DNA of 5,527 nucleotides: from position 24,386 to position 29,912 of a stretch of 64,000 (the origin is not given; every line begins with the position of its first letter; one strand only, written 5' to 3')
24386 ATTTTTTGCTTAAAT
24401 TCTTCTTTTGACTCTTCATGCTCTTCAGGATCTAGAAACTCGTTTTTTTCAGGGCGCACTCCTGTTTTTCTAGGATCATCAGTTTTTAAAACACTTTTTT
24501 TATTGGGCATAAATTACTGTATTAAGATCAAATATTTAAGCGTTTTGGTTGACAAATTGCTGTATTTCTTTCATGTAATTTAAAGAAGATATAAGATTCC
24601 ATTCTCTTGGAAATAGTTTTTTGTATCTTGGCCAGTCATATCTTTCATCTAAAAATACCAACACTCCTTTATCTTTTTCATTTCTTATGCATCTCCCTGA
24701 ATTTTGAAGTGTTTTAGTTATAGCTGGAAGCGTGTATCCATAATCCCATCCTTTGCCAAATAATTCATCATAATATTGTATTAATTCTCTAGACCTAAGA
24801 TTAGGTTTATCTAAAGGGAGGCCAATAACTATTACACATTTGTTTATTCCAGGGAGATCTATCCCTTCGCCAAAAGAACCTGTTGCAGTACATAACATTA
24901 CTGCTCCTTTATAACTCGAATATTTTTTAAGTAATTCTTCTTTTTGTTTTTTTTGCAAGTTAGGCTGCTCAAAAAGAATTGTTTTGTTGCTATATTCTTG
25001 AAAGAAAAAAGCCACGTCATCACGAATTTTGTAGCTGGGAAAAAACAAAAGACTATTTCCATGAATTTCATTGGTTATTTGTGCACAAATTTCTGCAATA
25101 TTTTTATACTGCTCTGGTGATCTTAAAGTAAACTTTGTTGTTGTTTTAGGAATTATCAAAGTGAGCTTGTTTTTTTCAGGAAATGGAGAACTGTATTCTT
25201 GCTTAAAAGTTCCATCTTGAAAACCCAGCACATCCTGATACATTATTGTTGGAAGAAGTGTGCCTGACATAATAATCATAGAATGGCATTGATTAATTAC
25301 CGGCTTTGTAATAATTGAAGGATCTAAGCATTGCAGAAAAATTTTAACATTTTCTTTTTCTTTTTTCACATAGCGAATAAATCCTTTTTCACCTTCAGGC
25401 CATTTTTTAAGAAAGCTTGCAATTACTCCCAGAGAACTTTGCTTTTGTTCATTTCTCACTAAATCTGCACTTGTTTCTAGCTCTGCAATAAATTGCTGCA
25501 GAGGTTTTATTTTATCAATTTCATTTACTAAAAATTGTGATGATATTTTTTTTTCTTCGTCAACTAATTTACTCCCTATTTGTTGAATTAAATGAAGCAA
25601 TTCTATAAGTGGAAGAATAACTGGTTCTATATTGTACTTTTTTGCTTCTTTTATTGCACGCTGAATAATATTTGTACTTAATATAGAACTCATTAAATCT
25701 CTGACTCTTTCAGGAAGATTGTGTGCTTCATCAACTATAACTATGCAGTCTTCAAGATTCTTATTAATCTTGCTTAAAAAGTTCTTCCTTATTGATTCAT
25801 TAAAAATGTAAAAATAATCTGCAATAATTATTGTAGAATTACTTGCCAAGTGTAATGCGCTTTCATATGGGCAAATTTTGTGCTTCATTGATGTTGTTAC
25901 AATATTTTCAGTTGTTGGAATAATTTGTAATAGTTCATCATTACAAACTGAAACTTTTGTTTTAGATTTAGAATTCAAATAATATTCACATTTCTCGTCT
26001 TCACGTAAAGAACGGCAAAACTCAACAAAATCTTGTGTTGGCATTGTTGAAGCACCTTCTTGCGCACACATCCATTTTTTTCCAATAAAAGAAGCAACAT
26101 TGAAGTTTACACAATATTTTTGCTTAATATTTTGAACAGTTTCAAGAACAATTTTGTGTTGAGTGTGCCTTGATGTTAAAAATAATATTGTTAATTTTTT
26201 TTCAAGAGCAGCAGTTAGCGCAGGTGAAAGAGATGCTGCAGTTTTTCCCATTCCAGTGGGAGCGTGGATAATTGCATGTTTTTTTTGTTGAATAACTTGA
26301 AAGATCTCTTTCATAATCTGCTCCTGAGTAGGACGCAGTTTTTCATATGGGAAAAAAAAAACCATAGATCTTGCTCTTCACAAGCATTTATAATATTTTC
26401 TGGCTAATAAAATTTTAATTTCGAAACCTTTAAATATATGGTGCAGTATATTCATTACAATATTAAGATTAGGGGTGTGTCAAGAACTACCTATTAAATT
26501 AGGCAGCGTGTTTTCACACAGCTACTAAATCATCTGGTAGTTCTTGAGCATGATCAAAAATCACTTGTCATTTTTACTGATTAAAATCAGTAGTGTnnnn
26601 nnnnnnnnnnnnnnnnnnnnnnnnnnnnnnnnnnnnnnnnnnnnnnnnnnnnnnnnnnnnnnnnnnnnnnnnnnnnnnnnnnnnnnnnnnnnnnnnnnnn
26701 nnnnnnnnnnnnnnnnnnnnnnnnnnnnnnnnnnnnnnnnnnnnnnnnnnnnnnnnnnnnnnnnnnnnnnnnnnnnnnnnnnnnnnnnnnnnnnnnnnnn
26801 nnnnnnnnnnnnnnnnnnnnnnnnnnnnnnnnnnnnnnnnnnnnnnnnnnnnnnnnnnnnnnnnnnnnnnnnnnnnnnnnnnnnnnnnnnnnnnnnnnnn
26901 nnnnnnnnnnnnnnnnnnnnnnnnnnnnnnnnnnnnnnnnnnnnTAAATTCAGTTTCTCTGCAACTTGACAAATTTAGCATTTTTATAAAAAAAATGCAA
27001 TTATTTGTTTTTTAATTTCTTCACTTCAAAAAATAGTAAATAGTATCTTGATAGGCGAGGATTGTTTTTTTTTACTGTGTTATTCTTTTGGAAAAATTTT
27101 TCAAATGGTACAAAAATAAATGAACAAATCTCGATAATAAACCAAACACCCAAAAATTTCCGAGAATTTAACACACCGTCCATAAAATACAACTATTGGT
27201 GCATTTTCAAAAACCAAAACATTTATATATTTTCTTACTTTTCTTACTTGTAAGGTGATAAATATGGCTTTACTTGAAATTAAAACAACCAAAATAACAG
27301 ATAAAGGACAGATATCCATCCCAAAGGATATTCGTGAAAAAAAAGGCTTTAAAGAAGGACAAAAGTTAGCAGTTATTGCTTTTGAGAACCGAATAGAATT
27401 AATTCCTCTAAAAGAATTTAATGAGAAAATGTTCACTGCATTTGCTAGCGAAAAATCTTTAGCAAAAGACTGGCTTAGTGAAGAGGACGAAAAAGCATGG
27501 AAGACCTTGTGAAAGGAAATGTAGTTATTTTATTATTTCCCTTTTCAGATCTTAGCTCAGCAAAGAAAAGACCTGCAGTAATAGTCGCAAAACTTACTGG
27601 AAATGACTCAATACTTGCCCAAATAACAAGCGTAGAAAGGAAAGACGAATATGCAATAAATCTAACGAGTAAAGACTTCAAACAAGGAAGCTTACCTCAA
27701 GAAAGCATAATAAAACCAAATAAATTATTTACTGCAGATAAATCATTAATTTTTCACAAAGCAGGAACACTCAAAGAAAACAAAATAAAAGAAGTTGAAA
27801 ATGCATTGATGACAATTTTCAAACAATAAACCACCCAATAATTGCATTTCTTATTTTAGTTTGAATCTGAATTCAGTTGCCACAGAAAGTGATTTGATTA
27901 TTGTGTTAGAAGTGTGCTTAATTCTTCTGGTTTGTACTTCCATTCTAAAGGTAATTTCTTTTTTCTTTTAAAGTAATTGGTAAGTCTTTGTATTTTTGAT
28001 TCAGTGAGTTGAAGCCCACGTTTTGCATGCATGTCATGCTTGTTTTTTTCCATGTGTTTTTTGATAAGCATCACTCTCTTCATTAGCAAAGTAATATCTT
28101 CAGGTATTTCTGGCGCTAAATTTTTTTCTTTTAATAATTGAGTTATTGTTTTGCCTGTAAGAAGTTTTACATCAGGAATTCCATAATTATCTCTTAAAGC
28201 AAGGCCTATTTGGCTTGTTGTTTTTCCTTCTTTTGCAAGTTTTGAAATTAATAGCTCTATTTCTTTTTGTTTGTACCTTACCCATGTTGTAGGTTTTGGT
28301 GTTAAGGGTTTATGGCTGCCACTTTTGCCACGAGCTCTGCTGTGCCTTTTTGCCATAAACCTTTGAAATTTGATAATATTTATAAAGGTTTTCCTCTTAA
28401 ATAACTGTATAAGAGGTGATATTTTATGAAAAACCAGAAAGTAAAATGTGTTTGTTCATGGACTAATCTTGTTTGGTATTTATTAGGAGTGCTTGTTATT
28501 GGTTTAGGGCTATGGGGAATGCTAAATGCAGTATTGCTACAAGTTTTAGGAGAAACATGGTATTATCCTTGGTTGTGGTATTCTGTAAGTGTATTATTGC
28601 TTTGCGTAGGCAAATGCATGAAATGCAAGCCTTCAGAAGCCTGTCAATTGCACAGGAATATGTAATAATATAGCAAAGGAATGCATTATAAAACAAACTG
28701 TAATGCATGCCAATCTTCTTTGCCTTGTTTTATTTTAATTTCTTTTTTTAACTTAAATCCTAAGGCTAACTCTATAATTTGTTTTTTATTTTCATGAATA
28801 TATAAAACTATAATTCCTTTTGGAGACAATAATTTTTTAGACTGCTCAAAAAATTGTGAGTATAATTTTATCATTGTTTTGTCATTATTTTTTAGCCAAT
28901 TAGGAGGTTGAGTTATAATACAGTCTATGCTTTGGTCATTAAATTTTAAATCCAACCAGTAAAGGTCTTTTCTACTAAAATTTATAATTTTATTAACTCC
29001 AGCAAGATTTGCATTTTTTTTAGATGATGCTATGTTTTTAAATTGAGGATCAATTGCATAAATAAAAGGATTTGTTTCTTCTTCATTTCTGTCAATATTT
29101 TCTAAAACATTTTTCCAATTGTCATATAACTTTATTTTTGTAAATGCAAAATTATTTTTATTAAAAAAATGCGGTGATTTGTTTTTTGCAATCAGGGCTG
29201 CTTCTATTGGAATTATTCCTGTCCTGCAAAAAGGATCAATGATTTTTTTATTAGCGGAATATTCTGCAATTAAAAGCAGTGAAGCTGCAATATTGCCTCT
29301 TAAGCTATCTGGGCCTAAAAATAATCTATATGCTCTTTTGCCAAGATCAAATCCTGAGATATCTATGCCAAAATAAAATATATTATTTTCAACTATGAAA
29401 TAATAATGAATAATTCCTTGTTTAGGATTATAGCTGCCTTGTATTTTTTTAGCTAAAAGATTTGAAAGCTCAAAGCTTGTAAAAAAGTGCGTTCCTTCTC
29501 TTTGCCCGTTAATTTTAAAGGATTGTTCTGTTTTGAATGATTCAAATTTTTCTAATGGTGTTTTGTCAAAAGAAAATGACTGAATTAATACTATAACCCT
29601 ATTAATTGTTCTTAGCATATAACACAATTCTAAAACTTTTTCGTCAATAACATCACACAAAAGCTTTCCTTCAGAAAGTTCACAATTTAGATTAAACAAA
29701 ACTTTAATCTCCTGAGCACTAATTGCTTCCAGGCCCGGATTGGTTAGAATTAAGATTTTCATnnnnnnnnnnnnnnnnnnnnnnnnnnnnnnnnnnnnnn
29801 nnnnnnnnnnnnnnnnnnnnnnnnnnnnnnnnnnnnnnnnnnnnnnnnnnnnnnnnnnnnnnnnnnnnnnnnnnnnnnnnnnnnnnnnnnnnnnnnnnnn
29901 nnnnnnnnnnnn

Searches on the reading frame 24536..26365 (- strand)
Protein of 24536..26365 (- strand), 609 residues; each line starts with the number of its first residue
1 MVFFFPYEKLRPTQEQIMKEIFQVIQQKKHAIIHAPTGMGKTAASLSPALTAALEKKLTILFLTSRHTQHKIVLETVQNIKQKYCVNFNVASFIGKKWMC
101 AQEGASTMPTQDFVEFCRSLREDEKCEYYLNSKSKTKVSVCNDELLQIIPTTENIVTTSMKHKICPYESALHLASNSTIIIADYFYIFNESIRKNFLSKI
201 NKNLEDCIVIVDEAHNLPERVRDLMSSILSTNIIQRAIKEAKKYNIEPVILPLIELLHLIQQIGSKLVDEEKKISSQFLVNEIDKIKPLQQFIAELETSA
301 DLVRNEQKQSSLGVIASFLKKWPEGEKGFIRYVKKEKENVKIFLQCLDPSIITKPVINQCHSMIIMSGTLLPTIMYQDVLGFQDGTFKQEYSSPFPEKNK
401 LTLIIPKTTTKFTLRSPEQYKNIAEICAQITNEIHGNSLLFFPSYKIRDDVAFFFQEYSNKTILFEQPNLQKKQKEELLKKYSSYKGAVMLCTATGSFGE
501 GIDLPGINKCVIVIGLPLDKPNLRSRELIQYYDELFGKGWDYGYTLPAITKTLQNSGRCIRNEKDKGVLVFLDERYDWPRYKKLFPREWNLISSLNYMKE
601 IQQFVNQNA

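Call 47: search_protein_families(library=pfam, proteins=[window:24536-26365:-], max_evalue=0.001)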
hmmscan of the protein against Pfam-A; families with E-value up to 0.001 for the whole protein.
window:24536-26365:- (609 aa): 7 families
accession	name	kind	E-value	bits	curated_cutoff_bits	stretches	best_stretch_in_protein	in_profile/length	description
PF13307.12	Helicase_C_2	-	4.9e-37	128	25.3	1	429-589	3-167/170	Helicase C-terminal domain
PF06733.21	DEAD_2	-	2.2e-22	79.9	21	1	67-231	6-169/172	DEAD_2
PF06777.17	HBB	-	1.6e-11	44.6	30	1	303-412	82-188/190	Helical and beta-bridge domain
PF04851.21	ResIII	-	6.1e-09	36.4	22.5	1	9-227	3-141/164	Type III restriction enzyme, res subunit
PF00270.35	DEAD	-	8.6e-09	35.8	26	1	13-95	3-81/167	DEAD/DEAH box helicase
PF00271.37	Helicase_C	-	4.8e-06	27.2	23.5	1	425-561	5-108/110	Helicase conserved C-terminal domain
PF02562.22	PhoH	-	0.00062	19.8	27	0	19-64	10-55/205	PhoH-like protein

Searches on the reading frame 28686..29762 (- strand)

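Call 47: search_protein_families(library=pfam, proteins=[window:28686-29762:-], max_evalue=0.001)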
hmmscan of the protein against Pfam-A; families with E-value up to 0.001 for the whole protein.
window:28686-29762:- (358 aa): 4 families
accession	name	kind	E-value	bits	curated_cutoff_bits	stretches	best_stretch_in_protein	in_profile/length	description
PF01170.24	UPF0020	-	4.1e-30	105.4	22.3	1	143-327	1-171/197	RMKL-like, methyltransferase domain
PF05175.20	MTS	-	4.5e-08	33.4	23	1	234-329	58-149/170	Methyltransferase small domain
PF22020.1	RlmL_1st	-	0.00014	22.2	27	1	3-56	2-54/55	RlmL ferredoxin-like domain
PF13847.12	Methyltransf_31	-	0.00016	21.8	27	0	230-328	27-117/145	Methyltransferase domain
